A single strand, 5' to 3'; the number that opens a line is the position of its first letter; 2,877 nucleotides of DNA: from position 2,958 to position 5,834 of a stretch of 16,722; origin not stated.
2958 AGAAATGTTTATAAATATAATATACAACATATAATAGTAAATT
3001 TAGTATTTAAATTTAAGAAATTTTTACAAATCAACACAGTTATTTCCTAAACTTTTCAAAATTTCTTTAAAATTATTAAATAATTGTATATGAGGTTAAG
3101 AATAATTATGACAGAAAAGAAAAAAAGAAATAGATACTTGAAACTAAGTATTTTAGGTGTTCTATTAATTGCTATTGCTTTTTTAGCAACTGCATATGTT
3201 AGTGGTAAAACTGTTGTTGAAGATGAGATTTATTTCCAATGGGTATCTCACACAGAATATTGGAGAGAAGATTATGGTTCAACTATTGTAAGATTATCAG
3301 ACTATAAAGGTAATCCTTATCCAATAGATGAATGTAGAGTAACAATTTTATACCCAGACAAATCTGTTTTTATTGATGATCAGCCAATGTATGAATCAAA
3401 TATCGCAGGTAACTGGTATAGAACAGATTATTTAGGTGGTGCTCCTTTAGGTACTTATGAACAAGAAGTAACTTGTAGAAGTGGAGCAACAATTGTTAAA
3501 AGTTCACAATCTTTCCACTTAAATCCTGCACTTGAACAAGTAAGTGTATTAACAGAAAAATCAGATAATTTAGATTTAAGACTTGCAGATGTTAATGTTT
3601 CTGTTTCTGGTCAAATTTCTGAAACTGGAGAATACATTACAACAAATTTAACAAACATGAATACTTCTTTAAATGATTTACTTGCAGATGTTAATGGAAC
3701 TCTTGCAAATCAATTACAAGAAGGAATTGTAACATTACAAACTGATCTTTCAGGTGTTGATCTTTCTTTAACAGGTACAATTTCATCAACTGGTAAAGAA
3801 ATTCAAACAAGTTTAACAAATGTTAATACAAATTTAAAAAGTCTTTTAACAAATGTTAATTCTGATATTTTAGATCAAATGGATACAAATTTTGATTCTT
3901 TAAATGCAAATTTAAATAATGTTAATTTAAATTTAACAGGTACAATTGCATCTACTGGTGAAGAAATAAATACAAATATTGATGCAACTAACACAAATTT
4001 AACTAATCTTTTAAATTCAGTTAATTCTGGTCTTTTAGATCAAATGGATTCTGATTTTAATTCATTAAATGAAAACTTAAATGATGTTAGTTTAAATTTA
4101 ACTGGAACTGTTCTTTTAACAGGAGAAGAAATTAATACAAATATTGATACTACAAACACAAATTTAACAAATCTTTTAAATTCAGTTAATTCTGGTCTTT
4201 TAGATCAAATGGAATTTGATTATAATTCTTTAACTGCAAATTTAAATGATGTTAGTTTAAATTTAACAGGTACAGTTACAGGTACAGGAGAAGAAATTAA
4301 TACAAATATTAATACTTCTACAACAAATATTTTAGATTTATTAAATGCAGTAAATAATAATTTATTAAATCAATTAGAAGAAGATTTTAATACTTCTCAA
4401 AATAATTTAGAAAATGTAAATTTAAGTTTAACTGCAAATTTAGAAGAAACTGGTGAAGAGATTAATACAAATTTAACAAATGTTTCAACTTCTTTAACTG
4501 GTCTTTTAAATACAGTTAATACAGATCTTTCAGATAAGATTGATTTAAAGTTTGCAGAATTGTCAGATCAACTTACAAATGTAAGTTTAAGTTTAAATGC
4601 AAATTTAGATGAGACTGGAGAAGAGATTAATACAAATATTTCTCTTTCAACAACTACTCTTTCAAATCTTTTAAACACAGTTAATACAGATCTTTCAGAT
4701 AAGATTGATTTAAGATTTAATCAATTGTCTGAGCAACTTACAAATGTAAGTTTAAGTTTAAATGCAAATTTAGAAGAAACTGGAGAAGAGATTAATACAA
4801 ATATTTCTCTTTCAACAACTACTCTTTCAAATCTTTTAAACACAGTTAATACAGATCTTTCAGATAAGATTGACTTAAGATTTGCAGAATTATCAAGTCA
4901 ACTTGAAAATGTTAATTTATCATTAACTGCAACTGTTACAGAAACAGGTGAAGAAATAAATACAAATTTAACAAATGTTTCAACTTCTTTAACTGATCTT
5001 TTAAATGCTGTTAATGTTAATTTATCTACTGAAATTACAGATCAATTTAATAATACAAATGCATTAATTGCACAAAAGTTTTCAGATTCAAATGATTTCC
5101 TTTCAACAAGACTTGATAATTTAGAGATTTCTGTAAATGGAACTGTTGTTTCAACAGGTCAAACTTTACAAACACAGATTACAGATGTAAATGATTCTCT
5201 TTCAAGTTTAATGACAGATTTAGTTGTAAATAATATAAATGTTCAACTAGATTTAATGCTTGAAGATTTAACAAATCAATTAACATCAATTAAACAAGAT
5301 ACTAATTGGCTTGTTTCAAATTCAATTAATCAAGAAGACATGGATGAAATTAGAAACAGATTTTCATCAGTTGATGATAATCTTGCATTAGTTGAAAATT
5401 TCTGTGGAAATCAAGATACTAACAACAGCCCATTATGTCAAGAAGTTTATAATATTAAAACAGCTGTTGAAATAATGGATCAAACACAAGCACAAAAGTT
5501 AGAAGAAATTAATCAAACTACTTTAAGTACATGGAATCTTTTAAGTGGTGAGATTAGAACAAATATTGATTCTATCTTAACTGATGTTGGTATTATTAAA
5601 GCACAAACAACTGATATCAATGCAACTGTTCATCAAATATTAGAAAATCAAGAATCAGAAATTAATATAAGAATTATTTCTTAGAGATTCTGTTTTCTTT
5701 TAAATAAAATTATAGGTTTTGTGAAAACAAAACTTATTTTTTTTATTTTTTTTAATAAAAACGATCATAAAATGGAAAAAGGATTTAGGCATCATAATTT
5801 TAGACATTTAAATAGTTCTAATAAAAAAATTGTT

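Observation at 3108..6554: Tandem pair of paralogous N-anchored surface proteins: a shared Cys-pair module fused to helical-repeat stalks of very different length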

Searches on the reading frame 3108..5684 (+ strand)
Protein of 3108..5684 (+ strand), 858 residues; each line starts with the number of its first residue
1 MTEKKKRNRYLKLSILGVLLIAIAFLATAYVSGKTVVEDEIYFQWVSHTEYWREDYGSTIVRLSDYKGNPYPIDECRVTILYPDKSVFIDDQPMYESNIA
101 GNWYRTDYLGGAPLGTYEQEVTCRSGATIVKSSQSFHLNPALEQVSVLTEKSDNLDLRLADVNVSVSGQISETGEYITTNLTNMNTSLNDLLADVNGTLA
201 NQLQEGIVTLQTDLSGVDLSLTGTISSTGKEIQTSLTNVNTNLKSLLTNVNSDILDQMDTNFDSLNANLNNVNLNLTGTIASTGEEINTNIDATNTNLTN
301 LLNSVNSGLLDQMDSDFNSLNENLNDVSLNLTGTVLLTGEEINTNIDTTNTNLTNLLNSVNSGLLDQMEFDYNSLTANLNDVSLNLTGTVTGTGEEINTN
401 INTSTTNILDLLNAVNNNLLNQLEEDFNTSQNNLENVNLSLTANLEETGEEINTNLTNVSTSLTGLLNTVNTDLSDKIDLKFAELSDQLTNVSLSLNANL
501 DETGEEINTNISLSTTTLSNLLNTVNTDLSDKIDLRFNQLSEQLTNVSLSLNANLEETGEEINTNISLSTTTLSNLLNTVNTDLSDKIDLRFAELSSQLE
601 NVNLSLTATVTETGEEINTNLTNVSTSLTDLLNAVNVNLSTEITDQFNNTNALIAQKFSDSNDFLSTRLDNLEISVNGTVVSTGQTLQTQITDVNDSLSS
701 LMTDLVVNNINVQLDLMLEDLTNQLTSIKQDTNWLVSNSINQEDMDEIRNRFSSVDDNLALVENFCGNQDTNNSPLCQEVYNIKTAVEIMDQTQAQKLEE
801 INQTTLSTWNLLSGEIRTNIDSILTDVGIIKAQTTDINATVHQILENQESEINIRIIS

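Call 7: search_protein_families(library=pfam, proteins=[window:3108-5684:+], max_evalue=1)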
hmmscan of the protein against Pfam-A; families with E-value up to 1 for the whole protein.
window:3108-5684:+ (858 aa): 9 families
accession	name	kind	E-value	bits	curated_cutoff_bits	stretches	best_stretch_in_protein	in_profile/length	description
PF01442.23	Apolipoprotein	-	1.8e-21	77.1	90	3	517-726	15-186/190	Apolipoprotein A1/A4/E domain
PF04513.17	Baculo_PEP_C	-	5.3e-07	30.2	38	2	158-258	21-123/140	Baculovirus polyhedron envelope protein, PEP, C terminus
PF14643.11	DUF4455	-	0.0054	15.8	30.4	1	233-333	247-347/469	Domain of unknown function (DUF4455)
PF09548.15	Spore_III_AB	-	0.01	16.3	32.5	0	502-578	35-112/170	Stage III sporulation protein AB (spore_III_AB)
PF15007.11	CEP44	-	0.047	14.3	27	0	455-485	42-72/126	Centrosomal spindle body, CEP44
PF14090.12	HTH_39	-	0.11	12.8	21.3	0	444-468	36-60/70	Winged helix-turn-helix domain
PF10762.14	DUF2583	-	0.17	12.8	27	1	10-48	42-78/88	Protein of unknown function (DUF2583)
PF09375.15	Peptidase_M75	-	0.43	10.5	23.5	0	625-657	225-257/288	Imelysin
PF19191.5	HEF_HK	-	0.62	11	24.1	0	723-762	22-58/67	HEF_HK domain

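Call 8: search_protein_families(library=ncbifam, proteins=[window:3108-5684:+], max_evalue=1)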
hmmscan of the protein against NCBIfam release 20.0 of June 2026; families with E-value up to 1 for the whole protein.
window:3108-5684:+ (858 aa): 7 families
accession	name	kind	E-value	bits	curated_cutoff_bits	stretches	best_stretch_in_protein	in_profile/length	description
NF033914.0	antiphage_ZorA_1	subfamily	5.8e-11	41.4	190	3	159-379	251-463/619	anti-phage ZorAB system protein ZorA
NF035934.1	ESAT6_2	subfamily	0.008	16.4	100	0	441-492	13-64/96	pore-forming ESAT-6 family protein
TIGR00180.1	parB_part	domain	0.012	15.4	58.45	1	550-612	114-174/186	ParB/RepB/Spo0J family partition protein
NF052504.1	sll1863_fam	domain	0.021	15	35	0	255-324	13-81/93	sll1863 family stress response protein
NF047516.1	LA_3659_fam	equivalog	0.061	12.9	36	2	373-556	32-210/221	LA_3659 family protein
NF047514.1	SpiroCoCo_N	equivalog_domain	0.061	12.9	75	2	373-556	32-210/221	SpiroCoCo family coiled-coil protein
NF007968.0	PRK10692.1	equivalog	0.083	13.4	108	1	11-49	43-79/91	stress-induced protein YchH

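Call 68: search_protein_families(library=phrogs, proteins=[window:3108-5684:+], max_evalue=0.01)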
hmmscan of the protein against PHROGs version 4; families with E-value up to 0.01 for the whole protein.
window:3108-5684:+ (858 aa): 2 families
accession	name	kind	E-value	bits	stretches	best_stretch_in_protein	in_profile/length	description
phrog_9415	-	unknown function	4.2e-11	44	0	420-511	48-139/168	-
phrog_7090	-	unknown function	0.0052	18.3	0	424-490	35-97/127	-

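Call 84: search_solved_structures(query=window:3108-5681:+, max_evalue=1)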
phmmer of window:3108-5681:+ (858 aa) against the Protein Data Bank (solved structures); distinct sequences matched with E-value up to 1: 6.
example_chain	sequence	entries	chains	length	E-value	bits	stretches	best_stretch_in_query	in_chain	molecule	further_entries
9hx4_F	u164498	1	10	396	3.5e-05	25.6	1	487-700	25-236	Apolipoprotein A-IV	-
3s84_A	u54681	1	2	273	0.021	16.3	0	357-479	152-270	Apolipoprotein A-IV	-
3q8g_A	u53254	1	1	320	0.61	11.5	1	47-101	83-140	CRAL-TRIO domain-containing protein YKL091C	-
6sld_A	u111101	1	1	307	0.74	11.2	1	47-101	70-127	CRAL-TRIO domain-containing protein YKL091C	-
9efn_A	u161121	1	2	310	0.75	11.2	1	47-101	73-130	CRAL-TRIO domain-containing protein YKL091C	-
3b74_A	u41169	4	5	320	0.79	11.2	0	47-101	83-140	Uncharacterized protein YKL091C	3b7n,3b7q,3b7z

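Call 86: search_protein_families(library=padloc, proteins=[window:3108-5684:+], max_evalue=0.01)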
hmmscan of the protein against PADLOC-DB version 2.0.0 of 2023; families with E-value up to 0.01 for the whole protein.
window:3108-5684:+ (858 aa): 8 families
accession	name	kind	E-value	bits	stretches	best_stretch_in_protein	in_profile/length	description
PDLC00648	ZorA3|ZorA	-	3.2e-10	37.4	2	352-594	260-502/692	MotA/ExbB/TolQ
PDLC00647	ZorA3|ZorA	-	8.4e-09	32.4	1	179-532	239-576/780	MotA/ExbB/TolQ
PDLC00605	ZorA1|ZorA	-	3.3e-08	30.3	2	374-552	351-528/700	MotA/ExbB/TolQ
PDLC00650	ZorA3|ZorA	-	8.9e-07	25.8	1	373-816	414-825/1063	MotA/ExbB/TolQ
PDLC00640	ZorA2|ZorA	-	2.8e-06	24.3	1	514-717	368-565/590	MotA/ExbB/TolQ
PDLC00638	ZorA2|ZorA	-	2.7e-05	21.2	2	255-471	321-518/545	MotA/ExbB/TolQ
PDLC03865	LmuB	-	0.0011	15.2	0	169-511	541-847/1007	-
PDLC00601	ZorA1|ZorA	-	0.0029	14.3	0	141-326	483-675/699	MotA/ExbB/TolQ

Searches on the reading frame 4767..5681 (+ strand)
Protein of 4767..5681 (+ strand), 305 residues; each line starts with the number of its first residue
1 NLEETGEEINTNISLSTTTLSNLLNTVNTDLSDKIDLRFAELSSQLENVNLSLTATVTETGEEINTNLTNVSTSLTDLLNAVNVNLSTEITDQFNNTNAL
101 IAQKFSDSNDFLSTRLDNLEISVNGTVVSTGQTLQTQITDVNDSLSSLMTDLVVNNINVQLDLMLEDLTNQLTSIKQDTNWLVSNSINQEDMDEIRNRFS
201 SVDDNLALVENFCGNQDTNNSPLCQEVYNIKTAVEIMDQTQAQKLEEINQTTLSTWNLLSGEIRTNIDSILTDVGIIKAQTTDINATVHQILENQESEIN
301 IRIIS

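Call 47: predict_structure(alignment_id=A5)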
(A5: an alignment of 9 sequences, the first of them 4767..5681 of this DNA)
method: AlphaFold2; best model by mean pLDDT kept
length: 305 residues; sequences in the alignment: 9
mean_pLDDT: 48.8   pTM: 0.22
mean pLDDT of the five models: 48.8, 47.6, 44.9, 44.3, 41.0
residues with pLDDT >= 90: 0; 70-90: 6; 50-70: 132; < 50: 167
segments of 3 or more residues with pLDDT < 50: 1-13, 49-61, 63-65, 115-162, 178-188, 247-268, 273-281, 283-305
pLDDT, mean of each block of 10 residues (from residue 1): 37 52 63 68 56 39 52 56 55 58 54 46 35 39 43 41 50 49 48 55 52 57 53 55 50 41 45 44 45 36 28
secondary structure, 60 per line:
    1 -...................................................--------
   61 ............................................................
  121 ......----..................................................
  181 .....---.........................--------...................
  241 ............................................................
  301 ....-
elements in order: H2-52 H61-126 H131-185 H189-213 H222-304

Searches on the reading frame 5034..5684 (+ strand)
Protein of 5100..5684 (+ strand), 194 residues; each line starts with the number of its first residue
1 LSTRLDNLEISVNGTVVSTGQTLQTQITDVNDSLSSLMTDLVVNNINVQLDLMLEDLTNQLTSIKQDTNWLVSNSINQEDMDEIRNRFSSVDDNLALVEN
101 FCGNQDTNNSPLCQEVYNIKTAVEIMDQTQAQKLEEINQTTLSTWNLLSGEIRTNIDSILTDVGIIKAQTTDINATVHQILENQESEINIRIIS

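Call 7: search_protein_families(library=pfam, proteins=[window:5100-5684:+], max_evalue=1)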
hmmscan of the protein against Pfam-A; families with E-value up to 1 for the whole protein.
window:5100-5684:+ (194 aa): 3 families
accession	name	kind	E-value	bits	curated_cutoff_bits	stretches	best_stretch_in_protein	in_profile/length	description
PF01843.25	DIL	-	0.026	15.1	24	1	54-89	52-87/105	DIL domain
PF00051.23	Kringle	-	0.12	13.2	34.3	1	88-115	37-64/79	Kringle domain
PF04513.17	Baculo_PEP_C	-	0.12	12.9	38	0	8-74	28-100/140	Baculovirus polyhedron envelope protein, PEP, C terminus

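Call 8: search_protein_families(library=ncbifam, proteins=[window:5100-5684:+], max_evalue=1)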
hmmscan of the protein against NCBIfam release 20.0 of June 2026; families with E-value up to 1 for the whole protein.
window:5100-5684:+ (194 aa): 2 families
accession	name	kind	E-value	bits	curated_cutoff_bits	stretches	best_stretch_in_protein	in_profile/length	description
TIGR02978.1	phageshock_pspC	equivalog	0.089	12.7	104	1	43-106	47-111/121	envelope stress response membrane protein PspC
TIGR01837.1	PHA_granule_1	subfamily_domain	0.26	11.4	94.7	1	119-175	46-100/118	poly(hydroxyalkanoate) granule-associated protein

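Call 33: find_homologous_proteins(query=A2, max_evalue=0.01)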
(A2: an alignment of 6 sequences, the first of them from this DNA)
Query A2 (6 sequences) (216 aa, profile of the alignment): 8 proteins with E <= 0.01 among 3893 candidates.
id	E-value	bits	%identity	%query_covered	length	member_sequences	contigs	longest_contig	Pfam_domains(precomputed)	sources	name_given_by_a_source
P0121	2.7e-84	300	80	100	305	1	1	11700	PF01442.24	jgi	-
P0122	3.9e-80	286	40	90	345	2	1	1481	PF04513.18,PF01442.24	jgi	-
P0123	2.7e-71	258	55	100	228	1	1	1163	-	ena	-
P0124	2.3e-68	248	100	73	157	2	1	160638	-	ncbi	-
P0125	1.6e-48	183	56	55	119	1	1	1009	-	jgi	jgi:hypothetical protein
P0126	1.1e-31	128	38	54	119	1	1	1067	-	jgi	-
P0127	1.3e-23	102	33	61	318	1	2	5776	-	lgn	-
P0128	3.6e-5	42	32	44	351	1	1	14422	-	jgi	jgi:hypothetical protein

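Call 53: search_solved_structures(query=A2, max_evalue=10)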
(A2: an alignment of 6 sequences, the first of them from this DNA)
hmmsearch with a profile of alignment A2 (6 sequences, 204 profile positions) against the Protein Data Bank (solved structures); distinct sequences matched with E-value up to 10: 6.
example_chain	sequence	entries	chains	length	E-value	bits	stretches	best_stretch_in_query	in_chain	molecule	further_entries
6r17_A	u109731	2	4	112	0.015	18.3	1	27-123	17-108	Synaptonemal complex central element protein 2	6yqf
3s84_A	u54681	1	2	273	0.068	16.1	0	4-72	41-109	Apolipoprotein A-IV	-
9hx4_F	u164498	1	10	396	0.088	15.8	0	4-72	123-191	Apolipoprotein A-IV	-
9cuy_c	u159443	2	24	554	0.15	15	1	8-81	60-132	Short tail fiber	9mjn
2zdi_A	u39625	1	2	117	2.1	11.3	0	153-196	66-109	Prefoldin subunit beta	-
5i08_A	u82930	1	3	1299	9.3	9.2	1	73-198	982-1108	Spike glycoprotein,Foldon chimera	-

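Call 68: search_protein_families(library=phrogs, proteins=[window:5100-5684:+, P0127], max_evalue=0.01)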
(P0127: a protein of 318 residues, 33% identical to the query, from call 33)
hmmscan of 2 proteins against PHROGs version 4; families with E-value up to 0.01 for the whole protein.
window:5100-5684:+ (194 aa): 0 families

P0127 (318 aa): 0 families
